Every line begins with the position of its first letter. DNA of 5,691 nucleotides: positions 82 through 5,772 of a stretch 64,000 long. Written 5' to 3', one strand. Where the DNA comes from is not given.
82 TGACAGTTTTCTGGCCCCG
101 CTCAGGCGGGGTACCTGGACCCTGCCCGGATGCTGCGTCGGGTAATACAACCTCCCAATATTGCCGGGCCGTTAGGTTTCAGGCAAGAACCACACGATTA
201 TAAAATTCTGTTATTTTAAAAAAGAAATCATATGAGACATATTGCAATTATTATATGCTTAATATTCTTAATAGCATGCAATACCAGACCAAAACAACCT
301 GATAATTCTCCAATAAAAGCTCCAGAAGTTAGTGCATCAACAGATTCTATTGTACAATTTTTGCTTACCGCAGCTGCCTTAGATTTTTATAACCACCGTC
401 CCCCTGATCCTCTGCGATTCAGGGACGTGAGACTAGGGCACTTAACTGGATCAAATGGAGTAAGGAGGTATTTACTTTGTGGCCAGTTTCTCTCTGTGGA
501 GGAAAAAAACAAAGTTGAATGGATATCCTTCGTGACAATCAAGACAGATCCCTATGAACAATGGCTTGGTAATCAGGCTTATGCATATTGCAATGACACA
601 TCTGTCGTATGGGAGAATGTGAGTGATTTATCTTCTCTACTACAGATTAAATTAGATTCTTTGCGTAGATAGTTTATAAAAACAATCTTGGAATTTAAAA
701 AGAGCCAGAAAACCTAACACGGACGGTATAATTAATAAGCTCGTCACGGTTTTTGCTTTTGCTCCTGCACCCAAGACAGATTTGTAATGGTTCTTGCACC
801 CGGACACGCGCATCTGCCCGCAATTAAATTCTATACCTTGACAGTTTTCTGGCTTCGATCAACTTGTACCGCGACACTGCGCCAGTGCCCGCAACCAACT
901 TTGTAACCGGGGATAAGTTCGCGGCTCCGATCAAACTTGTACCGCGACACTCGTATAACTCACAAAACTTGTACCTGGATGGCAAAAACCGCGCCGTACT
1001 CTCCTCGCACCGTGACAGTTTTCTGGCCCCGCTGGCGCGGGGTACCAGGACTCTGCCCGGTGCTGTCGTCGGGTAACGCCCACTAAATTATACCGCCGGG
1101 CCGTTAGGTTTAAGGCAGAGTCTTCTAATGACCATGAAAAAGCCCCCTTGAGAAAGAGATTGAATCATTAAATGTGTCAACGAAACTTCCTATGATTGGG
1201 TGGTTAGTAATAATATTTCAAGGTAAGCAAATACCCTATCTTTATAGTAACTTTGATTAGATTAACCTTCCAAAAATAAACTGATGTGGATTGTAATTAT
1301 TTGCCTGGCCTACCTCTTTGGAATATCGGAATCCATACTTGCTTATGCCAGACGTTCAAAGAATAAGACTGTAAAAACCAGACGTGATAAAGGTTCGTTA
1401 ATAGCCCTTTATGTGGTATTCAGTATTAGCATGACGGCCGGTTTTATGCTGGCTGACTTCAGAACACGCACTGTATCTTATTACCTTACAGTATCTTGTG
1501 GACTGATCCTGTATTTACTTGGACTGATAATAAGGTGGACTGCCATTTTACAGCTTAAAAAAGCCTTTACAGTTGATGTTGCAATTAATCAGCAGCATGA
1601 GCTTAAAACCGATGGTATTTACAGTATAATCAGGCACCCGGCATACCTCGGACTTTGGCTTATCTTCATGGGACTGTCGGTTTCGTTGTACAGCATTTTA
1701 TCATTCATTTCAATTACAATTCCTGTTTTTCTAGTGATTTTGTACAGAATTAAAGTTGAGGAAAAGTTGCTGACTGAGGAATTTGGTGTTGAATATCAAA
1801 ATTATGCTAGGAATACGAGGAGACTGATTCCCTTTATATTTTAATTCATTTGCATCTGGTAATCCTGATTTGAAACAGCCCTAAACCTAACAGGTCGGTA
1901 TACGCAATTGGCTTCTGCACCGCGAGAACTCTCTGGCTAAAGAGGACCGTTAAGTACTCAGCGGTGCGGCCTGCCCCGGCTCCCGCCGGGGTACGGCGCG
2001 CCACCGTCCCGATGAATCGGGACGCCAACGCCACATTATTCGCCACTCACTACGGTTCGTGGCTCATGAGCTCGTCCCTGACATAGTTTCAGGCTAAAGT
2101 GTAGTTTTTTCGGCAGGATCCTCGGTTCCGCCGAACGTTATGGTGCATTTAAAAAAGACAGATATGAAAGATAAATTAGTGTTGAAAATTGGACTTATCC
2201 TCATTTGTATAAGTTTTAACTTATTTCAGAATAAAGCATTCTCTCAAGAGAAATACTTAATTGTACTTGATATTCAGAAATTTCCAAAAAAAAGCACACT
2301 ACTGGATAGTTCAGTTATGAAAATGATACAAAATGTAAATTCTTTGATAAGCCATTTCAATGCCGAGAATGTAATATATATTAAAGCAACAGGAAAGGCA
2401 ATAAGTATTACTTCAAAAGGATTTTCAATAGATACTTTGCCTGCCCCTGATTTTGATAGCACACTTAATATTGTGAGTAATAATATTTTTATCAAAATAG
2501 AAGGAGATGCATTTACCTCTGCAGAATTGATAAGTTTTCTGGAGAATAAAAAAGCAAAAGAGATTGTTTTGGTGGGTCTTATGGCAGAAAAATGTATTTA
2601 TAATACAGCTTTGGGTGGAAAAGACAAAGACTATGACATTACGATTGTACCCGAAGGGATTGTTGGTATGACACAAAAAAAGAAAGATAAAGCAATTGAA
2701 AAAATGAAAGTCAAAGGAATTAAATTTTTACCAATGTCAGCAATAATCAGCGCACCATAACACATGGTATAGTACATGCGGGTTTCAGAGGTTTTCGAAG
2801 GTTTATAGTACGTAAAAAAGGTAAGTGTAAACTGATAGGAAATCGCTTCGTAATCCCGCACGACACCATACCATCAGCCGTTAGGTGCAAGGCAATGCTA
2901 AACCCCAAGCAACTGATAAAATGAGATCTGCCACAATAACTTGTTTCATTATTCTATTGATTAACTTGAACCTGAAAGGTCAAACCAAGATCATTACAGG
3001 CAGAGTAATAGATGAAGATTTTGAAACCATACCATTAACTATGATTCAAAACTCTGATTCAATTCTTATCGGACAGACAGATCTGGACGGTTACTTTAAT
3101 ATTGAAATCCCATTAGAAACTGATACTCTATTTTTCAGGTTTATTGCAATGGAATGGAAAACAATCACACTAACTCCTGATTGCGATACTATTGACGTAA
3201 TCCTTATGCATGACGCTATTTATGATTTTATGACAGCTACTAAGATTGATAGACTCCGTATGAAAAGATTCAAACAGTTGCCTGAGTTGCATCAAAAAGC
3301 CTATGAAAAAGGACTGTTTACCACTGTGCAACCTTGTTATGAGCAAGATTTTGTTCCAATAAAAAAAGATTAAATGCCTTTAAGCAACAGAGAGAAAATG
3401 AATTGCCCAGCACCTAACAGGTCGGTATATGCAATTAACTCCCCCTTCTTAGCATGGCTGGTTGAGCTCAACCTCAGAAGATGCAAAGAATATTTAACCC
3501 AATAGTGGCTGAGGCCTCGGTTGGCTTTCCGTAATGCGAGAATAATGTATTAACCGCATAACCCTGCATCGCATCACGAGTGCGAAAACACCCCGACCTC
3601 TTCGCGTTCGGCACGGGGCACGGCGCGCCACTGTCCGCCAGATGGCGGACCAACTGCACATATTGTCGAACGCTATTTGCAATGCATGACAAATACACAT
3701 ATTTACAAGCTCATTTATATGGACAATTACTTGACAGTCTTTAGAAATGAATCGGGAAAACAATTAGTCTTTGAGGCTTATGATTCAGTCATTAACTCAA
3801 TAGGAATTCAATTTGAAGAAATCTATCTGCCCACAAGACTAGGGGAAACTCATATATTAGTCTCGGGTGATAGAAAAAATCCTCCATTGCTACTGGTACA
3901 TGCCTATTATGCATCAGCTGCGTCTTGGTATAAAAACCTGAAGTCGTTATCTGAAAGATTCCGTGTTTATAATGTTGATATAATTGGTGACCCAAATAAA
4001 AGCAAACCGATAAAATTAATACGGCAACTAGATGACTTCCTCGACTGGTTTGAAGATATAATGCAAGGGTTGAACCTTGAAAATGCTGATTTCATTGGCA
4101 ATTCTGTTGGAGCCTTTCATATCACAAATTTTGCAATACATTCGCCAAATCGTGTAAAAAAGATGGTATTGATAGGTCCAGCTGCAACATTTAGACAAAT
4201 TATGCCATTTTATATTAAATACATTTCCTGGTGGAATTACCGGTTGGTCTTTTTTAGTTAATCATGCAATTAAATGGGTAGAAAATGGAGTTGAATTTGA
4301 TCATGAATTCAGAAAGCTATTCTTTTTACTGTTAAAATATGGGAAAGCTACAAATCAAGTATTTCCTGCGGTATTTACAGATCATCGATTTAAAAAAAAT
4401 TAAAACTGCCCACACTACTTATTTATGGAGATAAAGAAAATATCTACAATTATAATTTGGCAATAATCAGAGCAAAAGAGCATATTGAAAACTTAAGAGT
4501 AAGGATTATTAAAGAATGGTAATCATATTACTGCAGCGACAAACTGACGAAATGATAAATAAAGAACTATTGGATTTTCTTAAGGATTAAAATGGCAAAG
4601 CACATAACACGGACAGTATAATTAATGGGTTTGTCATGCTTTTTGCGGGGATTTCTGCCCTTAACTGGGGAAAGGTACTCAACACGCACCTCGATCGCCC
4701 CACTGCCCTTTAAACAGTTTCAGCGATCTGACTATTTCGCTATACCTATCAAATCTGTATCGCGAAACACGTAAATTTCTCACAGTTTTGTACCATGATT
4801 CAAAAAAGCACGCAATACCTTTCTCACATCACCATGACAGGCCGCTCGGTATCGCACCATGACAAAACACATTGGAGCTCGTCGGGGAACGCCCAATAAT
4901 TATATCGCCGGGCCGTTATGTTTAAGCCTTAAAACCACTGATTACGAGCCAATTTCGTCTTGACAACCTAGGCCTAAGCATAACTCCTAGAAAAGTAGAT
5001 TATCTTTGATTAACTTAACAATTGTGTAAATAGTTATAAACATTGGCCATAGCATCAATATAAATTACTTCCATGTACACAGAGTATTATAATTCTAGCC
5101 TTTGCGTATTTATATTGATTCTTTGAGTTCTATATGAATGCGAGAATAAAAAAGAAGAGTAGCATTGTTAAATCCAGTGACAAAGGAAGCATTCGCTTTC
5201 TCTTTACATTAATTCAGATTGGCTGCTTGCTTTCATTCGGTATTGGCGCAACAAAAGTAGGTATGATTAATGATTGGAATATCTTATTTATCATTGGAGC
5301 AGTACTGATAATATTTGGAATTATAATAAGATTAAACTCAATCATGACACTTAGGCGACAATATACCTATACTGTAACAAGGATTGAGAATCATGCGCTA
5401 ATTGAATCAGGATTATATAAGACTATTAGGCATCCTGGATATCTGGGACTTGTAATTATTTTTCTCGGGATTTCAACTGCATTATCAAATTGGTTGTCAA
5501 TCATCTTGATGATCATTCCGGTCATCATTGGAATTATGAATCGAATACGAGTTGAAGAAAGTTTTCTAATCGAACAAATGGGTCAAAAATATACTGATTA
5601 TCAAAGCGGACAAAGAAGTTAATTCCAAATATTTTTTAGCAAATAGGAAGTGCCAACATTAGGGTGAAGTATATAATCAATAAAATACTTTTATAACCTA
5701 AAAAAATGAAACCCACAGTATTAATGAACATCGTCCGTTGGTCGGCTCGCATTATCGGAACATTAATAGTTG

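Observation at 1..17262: Integron-type gene-cassette array (at least 14 attC-bounded cassettes) with no integrase in view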

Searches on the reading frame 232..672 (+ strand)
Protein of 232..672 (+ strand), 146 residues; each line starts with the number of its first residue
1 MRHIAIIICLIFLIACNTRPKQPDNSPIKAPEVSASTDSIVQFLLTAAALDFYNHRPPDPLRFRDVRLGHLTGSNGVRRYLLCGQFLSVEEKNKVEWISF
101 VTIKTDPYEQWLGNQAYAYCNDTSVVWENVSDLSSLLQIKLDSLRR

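Call 6: find_encoding_contigs(protein=window:232-672:+, flank=10000, max_places=6)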
Protein window:232-672:+ (146 aa): no gene with exactly this product is on record in the collection.

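Call 18: search_protein_families(library=pfam, proteins=[window:232-672:+], max_evalue=0.01)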
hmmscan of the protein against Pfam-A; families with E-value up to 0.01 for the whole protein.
window:232-672:+ (146 aa): 0 families

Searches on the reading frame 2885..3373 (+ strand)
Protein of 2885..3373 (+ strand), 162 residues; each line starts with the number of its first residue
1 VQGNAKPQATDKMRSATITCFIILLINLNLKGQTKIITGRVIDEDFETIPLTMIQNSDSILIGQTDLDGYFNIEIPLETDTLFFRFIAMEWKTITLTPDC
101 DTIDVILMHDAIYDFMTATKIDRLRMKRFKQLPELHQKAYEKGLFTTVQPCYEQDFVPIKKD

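Call 18: search_protein_families(library=pfam, proteins=[window:2885-3373:+], max_evalue=0.01)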
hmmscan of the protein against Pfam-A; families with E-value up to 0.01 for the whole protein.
window:2885-3373:+ (162 aa): 1 family
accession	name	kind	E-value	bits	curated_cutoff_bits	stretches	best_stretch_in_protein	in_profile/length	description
PF13715.12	CarbopepD_reg_2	-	1.5e-05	25.4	32.2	1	37-107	1-75/88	CarboxypepD_reg-like domain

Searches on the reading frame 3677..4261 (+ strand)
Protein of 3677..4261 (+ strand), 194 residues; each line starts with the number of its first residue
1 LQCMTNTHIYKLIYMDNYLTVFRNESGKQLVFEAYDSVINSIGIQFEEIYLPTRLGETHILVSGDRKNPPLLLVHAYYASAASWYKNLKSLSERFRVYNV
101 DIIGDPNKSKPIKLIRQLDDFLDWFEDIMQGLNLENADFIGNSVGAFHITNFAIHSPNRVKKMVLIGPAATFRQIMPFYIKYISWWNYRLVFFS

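Call 18: search_protein_families(library=pfam, proteins=[window:3677-4261:+], max_evalue=0.01)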
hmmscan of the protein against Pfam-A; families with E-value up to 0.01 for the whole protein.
window:3677-4261:+ (194 aa): 4 families
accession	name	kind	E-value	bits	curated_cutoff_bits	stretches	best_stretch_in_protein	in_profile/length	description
PF00561.26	Abhydrolase_1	-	2.1e-20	73.9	25.8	1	69-191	1-128/245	alpha/beta hydrolase fold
PF03096.20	Ndr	-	3.6e-10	39.5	23.3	1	53-181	6-146/283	Ndr family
PF12697.13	Abhydrolase_6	-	1e-05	26.8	26.3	1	71-174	1-100/217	Alpha/beta hydrolase family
PF12146.15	Hydrolase_4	-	4.3e-05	23.4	27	1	118-189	59-132/239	Serine aminopeptidase, S33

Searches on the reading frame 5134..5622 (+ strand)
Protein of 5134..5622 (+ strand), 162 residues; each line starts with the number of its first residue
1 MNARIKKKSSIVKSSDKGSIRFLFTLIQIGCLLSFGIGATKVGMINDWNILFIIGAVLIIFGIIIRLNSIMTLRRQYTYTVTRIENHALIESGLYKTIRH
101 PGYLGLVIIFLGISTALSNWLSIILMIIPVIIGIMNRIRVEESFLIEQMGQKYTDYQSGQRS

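Call 18: search_protein_families(library=pfam, proteins=[window:5134-5622:+], max_evalue=0.01)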
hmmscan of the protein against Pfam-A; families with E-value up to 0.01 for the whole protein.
window:5134-5622:+ (162 aa): 4 families
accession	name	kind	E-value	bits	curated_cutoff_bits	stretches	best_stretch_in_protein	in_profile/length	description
PF04191.18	PEMT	-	5.7e-16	59.3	25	1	52-151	3-104/105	Phospholipid methyltransferase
PF04140.19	ICMT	-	2.7e-15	57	24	1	57-146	3-94/95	Isoprenylcysteine carboxyl methyltransferase (ICMT) family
PF06966.17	DUF1295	-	4.1e-07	30.2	20.4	1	34-157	102-232/235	Protein of unknown function (DUF1295)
PF02544.21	Steroid_dh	-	0.0016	18.9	22.6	1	47-131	35-118/150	3-oxo-5-alpha-steroid 4-dehydrogenase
